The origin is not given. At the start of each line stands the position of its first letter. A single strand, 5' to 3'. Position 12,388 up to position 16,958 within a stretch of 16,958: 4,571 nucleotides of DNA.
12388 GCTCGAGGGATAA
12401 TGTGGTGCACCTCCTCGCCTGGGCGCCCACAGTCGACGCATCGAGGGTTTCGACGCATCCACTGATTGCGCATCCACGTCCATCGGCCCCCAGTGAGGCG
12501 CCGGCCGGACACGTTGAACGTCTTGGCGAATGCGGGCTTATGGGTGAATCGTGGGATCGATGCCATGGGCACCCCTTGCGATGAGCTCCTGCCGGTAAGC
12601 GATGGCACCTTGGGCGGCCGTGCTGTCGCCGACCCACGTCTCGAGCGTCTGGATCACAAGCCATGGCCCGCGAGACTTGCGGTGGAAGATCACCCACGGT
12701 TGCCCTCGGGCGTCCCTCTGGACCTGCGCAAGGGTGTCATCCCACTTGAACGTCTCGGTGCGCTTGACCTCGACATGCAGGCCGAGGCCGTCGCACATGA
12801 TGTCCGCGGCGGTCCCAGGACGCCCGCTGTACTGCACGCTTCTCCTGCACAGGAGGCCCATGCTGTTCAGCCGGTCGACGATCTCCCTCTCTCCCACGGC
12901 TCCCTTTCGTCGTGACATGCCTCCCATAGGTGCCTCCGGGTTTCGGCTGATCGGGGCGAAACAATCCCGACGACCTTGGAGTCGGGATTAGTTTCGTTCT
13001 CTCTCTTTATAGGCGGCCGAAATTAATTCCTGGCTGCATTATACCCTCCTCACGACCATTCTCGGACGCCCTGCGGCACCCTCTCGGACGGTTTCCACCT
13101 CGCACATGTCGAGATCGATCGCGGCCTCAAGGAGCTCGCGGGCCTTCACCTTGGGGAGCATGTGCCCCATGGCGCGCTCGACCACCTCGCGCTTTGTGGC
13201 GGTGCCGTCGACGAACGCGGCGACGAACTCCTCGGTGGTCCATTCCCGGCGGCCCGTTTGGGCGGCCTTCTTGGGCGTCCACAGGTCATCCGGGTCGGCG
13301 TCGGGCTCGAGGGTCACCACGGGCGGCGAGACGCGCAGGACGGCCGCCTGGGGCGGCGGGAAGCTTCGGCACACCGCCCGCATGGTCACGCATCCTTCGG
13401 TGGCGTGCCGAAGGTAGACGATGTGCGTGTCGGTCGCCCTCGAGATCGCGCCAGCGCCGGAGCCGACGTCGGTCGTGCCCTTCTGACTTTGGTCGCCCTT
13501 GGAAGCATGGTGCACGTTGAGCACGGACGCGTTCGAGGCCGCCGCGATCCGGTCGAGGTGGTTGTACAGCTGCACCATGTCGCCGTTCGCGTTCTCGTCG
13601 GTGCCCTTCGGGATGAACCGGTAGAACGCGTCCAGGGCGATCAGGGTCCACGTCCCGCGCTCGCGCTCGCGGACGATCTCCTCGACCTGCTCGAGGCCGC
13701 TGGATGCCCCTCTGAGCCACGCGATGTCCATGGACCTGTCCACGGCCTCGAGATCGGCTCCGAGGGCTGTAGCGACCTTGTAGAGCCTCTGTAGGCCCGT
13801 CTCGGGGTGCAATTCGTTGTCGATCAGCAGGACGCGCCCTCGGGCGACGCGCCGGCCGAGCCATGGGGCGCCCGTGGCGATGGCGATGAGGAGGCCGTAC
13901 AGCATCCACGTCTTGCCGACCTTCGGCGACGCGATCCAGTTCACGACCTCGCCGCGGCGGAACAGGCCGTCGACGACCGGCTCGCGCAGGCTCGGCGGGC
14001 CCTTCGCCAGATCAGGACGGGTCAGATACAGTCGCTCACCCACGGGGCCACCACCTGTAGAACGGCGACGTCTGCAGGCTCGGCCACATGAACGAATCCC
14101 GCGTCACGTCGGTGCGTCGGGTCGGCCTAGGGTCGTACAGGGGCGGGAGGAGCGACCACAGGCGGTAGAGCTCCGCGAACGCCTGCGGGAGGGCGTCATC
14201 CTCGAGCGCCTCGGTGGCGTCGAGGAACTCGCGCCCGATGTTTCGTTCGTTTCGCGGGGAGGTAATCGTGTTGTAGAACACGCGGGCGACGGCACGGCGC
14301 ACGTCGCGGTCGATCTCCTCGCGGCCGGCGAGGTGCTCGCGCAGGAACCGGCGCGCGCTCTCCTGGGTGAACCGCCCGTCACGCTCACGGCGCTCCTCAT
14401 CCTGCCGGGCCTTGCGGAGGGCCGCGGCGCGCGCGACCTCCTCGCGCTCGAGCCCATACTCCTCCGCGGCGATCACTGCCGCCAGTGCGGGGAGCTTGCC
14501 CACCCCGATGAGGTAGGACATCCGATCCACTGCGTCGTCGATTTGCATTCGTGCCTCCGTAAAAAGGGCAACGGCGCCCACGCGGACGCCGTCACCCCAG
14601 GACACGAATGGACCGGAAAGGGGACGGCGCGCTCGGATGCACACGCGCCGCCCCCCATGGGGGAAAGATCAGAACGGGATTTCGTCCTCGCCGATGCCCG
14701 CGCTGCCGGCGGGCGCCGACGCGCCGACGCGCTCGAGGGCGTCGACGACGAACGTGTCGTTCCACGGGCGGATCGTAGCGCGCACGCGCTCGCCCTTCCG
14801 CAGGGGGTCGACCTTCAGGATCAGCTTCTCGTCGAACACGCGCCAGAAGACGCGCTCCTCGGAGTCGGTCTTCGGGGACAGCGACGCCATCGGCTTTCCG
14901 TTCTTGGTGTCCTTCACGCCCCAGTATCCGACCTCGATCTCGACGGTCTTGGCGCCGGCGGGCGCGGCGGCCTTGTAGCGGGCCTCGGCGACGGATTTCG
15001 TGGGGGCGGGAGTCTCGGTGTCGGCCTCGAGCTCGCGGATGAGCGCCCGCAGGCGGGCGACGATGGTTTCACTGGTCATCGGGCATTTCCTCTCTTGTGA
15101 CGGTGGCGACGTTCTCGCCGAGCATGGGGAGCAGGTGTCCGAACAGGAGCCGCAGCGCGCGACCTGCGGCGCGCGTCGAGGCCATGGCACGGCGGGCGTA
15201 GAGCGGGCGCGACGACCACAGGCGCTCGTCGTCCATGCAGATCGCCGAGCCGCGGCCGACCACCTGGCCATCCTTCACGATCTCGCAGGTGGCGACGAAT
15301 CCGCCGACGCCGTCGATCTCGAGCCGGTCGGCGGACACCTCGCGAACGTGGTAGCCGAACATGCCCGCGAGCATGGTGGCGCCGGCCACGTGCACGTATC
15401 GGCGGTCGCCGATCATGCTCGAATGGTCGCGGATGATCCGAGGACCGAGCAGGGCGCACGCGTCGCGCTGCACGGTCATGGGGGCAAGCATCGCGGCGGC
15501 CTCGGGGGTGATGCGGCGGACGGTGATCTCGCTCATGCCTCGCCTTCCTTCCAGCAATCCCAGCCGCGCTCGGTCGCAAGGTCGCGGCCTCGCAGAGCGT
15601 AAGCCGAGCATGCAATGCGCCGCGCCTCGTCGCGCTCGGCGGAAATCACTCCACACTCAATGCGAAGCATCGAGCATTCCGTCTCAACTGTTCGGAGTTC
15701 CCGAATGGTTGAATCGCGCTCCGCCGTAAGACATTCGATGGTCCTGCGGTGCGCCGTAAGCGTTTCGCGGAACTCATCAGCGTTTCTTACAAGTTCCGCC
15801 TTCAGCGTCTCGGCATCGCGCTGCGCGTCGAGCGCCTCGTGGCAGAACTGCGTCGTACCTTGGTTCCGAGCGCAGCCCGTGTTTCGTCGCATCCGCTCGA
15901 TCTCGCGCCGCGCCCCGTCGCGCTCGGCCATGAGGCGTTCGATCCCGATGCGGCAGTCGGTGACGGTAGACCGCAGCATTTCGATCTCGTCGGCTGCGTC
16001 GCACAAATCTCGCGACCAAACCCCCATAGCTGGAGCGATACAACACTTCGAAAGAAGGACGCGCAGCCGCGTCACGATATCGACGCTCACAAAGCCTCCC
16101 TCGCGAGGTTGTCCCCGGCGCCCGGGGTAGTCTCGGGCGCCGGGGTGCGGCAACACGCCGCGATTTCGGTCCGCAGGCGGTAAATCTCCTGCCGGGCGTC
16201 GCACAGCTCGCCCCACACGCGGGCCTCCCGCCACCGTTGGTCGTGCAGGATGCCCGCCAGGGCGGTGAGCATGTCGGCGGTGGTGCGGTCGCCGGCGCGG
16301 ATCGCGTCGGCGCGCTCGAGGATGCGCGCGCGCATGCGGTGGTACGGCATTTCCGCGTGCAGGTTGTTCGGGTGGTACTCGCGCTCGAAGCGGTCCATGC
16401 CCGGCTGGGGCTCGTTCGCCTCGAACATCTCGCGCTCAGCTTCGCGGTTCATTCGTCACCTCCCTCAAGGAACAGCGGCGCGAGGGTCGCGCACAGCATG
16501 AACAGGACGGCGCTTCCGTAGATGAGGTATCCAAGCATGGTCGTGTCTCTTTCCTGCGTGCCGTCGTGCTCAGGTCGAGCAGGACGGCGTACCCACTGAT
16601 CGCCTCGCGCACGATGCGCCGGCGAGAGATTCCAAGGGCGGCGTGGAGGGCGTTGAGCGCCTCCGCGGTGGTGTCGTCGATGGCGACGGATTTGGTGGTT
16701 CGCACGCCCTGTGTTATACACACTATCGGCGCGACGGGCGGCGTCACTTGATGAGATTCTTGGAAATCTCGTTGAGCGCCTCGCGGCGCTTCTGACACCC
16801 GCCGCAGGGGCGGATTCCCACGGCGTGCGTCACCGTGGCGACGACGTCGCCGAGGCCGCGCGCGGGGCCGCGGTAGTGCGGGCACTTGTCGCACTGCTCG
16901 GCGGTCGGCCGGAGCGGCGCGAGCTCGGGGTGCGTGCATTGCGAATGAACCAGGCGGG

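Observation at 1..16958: Complete, circularly closed tailed-phage-like genome of only about 16.86 kb with every gene on one strand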

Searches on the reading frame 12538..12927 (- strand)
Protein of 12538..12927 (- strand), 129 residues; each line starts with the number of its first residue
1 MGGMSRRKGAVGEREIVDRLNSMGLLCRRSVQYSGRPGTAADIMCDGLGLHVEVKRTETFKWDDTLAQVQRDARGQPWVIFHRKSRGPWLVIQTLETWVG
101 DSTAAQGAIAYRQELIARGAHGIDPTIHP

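Call 8: search_protein_families(library=pfam, proteins=[window:12538-12927:-], max_evalue=0.01)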
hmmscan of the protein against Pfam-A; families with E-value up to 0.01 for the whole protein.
window:12538-12927:- (129 aa): 1 family
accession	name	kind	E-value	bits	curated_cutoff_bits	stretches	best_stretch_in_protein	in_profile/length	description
PF24608.2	PDDEXK_15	-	0.00026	21.4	27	1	5-101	2-119/164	Phage putative PDDEXK endonuclease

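Call 11: search_protein_families(library=phrogs, proteins=[window:12538-12927:-], max_evalue=0.01)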
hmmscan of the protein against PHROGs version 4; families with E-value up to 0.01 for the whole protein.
window:12538-12927:- (129 aa): 1 family
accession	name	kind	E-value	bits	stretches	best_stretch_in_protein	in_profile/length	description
phrog_244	-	DNA, RNA and nucleotide metabolism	3e-14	54.8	1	1-106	4-114/186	RusA-like Holliday junction resolvase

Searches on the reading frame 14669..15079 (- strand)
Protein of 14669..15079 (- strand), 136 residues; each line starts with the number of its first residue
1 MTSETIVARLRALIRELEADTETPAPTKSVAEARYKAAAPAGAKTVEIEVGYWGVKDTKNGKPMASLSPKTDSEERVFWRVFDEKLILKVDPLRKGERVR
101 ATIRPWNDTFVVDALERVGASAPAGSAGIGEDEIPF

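Call 44: search_protein_families(library=pfam, proteins=[window:14669-15079:-], max_evalue=1)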
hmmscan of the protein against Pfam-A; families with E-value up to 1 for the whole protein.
window:14669-15079:- (136 aa): 0 families

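Call 45: search_protein_families(library=ncbifam, proteins=[window:14669-15079:-], max_evalue=1)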
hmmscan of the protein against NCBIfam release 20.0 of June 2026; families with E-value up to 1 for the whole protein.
window:14669-15079:- (136 aa): 0 families

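Call 72: search_solved_structures(query=window:14669-15079:-, max_evalue=10)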
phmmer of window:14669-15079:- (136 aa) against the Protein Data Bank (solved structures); distinct sequences matched with E-value up to 10: 1.
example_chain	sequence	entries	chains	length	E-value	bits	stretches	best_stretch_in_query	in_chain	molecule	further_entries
4ush_A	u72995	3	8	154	1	12.6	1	93-121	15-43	NITROGEN REGULATORY PROTEIN PII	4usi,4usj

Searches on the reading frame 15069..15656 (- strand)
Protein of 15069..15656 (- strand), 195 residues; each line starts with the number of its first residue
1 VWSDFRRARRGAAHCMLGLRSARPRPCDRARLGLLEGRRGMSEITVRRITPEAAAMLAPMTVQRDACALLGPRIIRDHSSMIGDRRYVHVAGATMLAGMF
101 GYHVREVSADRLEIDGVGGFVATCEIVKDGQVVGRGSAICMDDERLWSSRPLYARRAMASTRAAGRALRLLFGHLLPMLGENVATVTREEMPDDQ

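Call 9: search_protein_families(library=pfam, proteins=[window:15069-15656:-], max_evalue=0.01)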
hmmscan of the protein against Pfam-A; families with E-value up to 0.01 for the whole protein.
window:15069-15656:- (195 aa): 0 families

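Call 11: search_protein_families(library=phrogs, proteins=[window:15069-15656:-], max_evalue=0.01)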
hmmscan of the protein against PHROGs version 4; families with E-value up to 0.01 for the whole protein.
window:15069-15656:- (195 aa): 1 family
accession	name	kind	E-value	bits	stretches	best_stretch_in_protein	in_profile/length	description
phrog_19042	-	unknown function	1.9e-16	61.4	1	73-194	29-148/271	-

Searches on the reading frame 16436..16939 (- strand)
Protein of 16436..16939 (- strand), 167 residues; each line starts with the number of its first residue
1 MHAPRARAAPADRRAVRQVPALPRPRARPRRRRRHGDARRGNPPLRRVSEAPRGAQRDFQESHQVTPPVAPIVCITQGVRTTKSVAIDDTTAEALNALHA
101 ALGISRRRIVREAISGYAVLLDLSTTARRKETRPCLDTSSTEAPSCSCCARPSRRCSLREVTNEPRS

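Call 9: search_protein_families(library=pfam, proteins=[window:16436-16939:-], max_evalue=0.01)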
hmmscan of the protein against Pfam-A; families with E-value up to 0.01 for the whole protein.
window:16436-16939:- (167 aa): 2 families
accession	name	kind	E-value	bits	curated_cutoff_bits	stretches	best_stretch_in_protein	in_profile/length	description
PF12651.13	RHH_3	-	4.4e-05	23.8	21.6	1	83-117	5-39/44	Ribbon-helix-helix domain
PF01402.27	RHH_1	-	0.00011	22.5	20.5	1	84-116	3-35/39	Ribbon-helix-helix protein, copG family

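Call 11: search_protein_families(library=phrogs, proteins=[window:16436-16939:-], max_evalue=0.01)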
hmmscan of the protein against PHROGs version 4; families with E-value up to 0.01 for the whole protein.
window:16436-16939:- (167 aa): 0 families
